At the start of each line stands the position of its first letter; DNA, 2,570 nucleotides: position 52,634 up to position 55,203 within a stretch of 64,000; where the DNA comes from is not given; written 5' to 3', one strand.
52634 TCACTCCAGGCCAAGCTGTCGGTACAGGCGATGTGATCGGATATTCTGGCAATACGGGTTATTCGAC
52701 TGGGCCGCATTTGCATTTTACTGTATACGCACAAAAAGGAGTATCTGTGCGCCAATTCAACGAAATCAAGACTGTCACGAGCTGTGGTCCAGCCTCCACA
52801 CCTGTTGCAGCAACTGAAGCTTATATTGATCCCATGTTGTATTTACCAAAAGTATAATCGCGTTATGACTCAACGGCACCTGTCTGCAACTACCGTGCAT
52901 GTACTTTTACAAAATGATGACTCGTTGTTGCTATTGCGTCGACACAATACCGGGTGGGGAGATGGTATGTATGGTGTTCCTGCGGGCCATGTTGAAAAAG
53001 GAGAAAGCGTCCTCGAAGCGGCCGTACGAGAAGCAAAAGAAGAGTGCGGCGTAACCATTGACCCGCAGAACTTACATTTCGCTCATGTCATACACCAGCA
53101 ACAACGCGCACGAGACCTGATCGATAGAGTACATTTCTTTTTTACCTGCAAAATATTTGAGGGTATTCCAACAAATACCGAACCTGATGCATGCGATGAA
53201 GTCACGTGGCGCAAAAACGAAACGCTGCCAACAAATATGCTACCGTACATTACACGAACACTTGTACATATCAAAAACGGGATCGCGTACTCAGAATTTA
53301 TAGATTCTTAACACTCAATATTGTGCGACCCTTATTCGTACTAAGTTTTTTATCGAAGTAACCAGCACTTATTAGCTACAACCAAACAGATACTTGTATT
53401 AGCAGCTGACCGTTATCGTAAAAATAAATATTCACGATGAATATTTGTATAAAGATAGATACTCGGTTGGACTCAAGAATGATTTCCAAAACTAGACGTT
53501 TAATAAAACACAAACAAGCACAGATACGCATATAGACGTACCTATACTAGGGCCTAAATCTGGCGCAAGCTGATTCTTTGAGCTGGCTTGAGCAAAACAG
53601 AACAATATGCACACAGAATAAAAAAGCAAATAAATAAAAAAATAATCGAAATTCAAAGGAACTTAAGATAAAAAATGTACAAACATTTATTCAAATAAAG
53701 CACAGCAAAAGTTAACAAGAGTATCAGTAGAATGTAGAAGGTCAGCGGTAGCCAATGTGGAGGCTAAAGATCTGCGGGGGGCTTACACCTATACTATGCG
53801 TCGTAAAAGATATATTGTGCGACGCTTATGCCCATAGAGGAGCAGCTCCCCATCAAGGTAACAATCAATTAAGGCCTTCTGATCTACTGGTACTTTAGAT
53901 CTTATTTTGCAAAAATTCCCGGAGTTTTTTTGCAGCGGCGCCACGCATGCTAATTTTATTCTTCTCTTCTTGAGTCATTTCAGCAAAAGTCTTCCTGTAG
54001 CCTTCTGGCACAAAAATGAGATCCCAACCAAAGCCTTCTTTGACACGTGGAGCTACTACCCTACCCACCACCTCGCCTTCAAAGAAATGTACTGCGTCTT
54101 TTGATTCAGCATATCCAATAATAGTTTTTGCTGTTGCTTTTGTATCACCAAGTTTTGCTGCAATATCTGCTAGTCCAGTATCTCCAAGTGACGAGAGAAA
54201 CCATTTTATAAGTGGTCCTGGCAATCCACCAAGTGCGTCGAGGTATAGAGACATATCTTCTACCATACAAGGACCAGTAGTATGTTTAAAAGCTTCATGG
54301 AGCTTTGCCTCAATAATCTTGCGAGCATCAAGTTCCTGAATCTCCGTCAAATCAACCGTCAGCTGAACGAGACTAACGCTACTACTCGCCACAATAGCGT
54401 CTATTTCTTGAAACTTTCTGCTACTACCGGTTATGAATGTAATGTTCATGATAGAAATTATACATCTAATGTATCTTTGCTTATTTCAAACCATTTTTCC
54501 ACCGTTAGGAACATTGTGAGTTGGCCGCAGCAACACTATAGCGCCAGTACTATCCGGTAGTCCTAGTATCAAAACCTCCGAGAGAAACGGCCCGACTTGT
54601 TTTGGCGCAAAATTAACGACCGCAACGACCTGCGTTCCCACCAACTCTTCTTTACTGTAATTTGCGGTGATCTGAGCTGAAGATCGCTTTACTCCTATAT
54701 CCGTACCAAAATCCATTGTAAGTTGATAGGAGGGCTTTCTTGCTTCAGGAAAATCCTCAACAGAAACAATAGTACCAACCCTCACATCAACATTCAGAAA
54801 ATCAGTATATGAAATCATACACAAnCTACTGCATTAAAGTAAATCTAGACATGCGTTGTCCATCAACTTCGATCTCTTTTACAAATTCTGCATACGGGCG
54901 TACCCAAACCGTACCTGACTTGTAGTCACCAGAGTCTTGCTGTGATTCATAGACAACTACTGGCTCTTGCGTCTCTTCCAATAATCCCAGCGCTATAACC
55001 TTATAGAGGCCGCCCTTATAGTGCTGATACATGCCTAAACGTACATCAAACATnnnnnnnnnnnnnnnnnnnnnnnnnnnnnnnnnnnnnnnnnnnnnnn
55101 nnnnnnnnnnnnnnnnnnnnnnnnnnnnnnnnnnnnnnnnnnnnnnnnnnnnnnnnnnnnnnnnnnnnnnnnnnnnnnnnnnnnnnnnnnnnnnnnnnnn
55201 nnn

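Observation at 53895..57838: Compound SOS module: two LexA paralogs, a Y-family polymerase and a LexA-controlled nucleotide-sanitising operon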

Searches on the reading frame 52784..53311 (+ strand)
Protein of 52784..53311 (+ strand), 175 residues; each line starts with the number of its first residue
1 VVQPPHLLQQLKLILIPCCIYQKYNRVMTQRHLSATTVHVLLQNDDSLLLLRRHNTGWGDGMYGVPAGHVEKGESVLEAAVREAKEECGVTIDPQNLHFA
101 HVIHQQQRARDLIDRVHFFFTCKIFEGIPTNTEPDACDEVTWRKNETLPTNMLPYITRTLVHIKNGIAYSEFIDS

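Call 3: search_protein_families(library=pfam, proteins=[window:52784-53311:+], max_evalue=0.01)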
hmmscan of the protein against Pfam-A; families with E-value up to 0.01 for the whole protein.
window:52784-53311:+ (175 aa): 3 families
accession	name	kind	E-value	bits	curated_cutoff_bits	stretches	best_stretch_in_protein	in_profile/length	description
PF00293.34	NUDIX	-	2.9e-18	66.6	21.1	1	36-148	4-118/134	NUDIX domain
PF14815.12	NUDIX_4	-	9.7e-08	32.2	35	1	38-158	2-108/113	NUDIX domain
PF22327.2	Nudt16-like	-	0.0013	19.1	27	1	60-124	32-95/161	U8 snoRNA-decapping enzyme-like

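Call 8: search_protein_families(library=ncbifam, proteins=[window:52784-53311:+], max_evalue=0.01)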
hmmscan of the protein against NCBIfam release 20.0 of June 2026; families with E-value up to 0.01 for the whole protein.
window:52784-53311:+ (175 aa): 26 families (the best 25 are shown)
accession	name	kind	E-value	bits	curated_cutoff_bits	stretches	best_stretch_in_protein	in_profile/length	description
NF006530.0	PRK08999.1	equivalog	3.5e-11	42.7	245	1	37-161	9-125/315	Nudix family hydrolase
NF008736.0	PRK11762.1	equivalog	3.2e-10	39.8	169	1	22-143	37-152/186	ADP compounds hydrolase NudE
NF001299.0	PRK00241.1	equivalog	5.6e-09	35.8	158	1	38-93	138-191/263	NAD(+) diphosphatase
NF041652.1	Nud_hyd_Dein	equivalog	1.6e-08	34.9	200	1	33-97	13-79/152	Nudix hydrolase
NF008044.0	PRK10776.1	equivalog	1.5e-07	31.3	148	1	37-161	7-123/130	8-oxo-dGTP diphosphatase MutT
NF007834.0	PRK10546.1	equivalog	3.9e-07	30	156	1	38-133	7-97/135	pyrimidine (deoxy)nucleoside triphosphate diphosphatase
TIGR02705.1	nudix_YtkD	equivalog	6.7e-07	29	154.4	1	34-118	23-100/156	RNA deprotection pyrophosphohydrolase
NF003788.0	PRK05379.1-5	equivalog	2e-06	27.3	354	1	36-120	215-304/351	bifunctional nicotinamide-nucleotide adenylyltransferase/Nudix hydroxylase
NF012016.0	PRK15472.1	equivalog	2.3e-06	27.3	95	1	36-164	5-138/141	nucleoside triphosphatase NudI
NF003791.0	PRK05379.2-3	equivalog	2.5e-06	26.9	409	1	36-95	204-261/340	bifunctional nicotinamide-nucleotide adenylyltransferase/Nudix hydroxylase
TIGR00586.1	mutt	equivalog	5.1e-06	26.5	97.9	1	38-155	9-118/129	8-oxo-dGTP diphosphatase MutT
NF006961.0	PRK09438.1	equivalog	2.3e-05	23.9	103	1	40-104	14-75/151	dihydroneopterin triphosphate diphosphatase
NF003786.0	PRK05379.1-2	equivalog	6.4e-05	22.3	397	1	38-95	222-277/354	bifunctional nicotinamide-nucleotide adenylyltransferase/Nudix hydroxylase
NF003787.0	PRK05379.1-4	equivalog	8.4e-05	21.7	449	1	35-94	208-266/346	bifunctional nicotinamide-nucleotide adenylyltransferase/Nudix hydroxylase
NF002995.0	PRK03759.1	equivalog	0.00014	21.5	127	1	29-148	32-150/185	isopentenyl-diphosphate Delta-isomerase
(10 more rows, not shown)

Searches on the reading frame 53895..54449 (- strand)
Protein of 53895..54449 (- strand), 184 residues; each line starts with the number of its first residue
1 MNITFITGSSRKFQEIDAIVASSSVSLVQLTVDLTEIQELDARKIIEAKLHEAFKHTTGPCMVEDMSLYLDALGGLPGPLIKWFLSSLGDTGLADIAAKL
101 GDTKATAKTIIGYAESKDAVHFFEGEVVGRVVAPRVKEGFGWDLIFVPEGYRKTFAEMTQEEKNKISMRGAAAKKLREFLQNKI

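Call 3: search_protein_families(library=pfam, proteins=[window:53895-54449:-], max_evalue=0.01)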
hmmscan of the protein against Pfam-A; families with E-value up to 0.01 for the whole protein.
window:53895-54449:- (184 aa): 1 family
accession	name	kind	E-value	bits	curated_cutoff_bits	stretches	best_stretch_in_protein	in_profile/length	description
PF01725.21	Ham1p_like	-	3.1e-43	148.3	22.5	1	3-179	1-186/186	Ham1 family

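Call 8: search_protein_families(library=ncbifam, proteins=[window:53895-54449:-], max_evalue=0.01)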
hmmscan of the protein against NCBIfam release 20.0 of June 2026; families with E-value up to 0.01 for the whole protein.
window:53895-54449:- (184 aa): 8 families
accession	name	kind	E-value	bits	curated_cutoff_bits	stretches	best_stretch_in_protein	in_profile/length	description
NF011396.0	PRK14821.1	equivalog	3.4e-42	144.1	203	1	1-183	1-183/185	XTP/dITP diphosphatase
TIGR00042.1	TIGR00042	equivalog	4.3e-36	124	145.35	1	3-180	2-183/184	RdgB/HAM1 family non-canonical purine NTP pyrophosphatase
NF011398.0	PRK14823.1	equivalog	3.6e-24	85.6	272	1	1-182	1-190/191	non-canonical purine NTP diphosphatase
NF011399.0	PRK14824.1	subfamily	7.9e-22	77.7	267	1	102-182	122-202/206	putative deoxyribonucleotide triphosphate pyrophosphatase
NF011397.0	PRK14822.1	equivalog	4e-17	62.2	234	1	5-182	6-195/201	XTP/dITP diphosphatase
NF011401.0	PRK14826.1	equivalog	1.2e-13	51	268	1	119-182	154-218/226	putative deoxyribonucleotide triphosphate pyrophosphatase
NF002698.0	PRK02491.1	equivalog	5.7e-10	38.7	301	1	34-179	163-319/328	nucleoside-triphosphate diphosphatase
NF011400.0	PRK14825.1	equivalog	9.4e-10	38.5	246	1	104-182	116-196/199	putative deoxyribonucleotide triphosphate pyrophosphatase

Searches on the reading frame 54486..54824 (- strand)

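Call 3: search_protein_families(library=pfam, proteins=[window:54486-54824:-], max_evalue=0.01)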
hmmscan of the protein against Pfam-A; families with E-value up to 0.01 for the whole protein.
window:54486-54824:- (112 aa): 1 family
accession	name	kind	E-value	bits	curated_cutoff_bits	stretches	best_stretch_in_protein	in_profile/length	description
PF01588.26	tRNA_bind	-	4.2e-13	49.7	27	1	14-108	1-94/96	Putative tRNA binding domain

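Call 8: search_protein_families(library=ncbifam, proteins=[window:54486-54824:-], max_evalue=0.01)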
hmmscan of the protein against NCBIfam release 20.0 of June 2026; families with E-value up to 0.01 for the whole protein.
window:54486-54824:- (112 aa): 9 families
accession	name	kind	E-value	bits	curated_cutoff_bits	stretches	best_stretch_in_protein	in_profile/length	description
NF007495.0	PRK10089.1-4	equivalog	9.3e-51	171.1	117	1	3-111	4-112/113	tRNA-binding protein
NF007494.0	PRK10089.1-3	equivalog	2.9e-46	156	109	1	2-111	2-111/112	tRNA-binding protein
TIGR02222.1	chap_CsaA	subfamily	1.7e-45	153.4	119.65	1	6-111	1-106/107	export-related chaperone CsaA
NF007493.0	PRK10089.1-2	equivalog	1.8e-41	140.7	160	1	2-111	2-111/112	tRNA-binding protein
NF007496.0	PRK10089.1-5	equivalog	1.3e-38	131.5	171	1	3-111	1-108/109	chaperone CsaA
NF001100.0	PRK00133.1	equivalog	2.2e-15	56.2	587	1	4-110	571-674/676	methionine--tRNA ligase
TIGR00399.1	metG_C_term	equivalog_domain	9.8e-15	54.6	116.65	1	4-110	34-137/139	methionine--tRNA ligase subunit beta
NF007492.0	PRK10089.1-1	equivalog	8.3e-13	48.2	150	1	3-112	3-110/110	tRNA-binding protein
NF008900.0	PRK12267.1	equivalog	5.4e-12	45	598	1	4-110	543-646/648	methionine--tRNA ligase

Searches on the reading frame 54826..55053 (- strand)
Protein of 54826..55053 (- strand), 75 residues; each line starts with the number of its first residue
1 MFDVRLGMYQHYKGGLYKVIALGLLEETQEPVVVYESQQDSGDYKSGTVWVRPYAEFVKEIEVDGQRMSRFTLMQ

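Call 3: search_protein_families(library=pfam, proteins=[window:54826-55053:-], max_evalue=0.01)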
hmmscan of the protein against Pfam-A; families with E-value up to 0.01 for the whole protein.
window:54826-55053:- (75 aa): 1 family
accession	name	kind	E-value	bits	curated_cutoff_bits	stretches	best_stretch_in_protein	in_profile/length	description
PF07866.17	DUF1653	-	2.7e-20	72.9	23.5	1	7-72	1-61/62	Protein of unknown function (DUF1653)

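Call 8: search_protein_families(library=ncbifam, proteins=[window:54826-55053:-], max_evalue=0.01)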
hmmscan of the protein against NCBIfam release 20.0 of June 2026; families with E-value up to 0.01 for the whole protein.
window:54826-55053:- (75 aa): 0 families
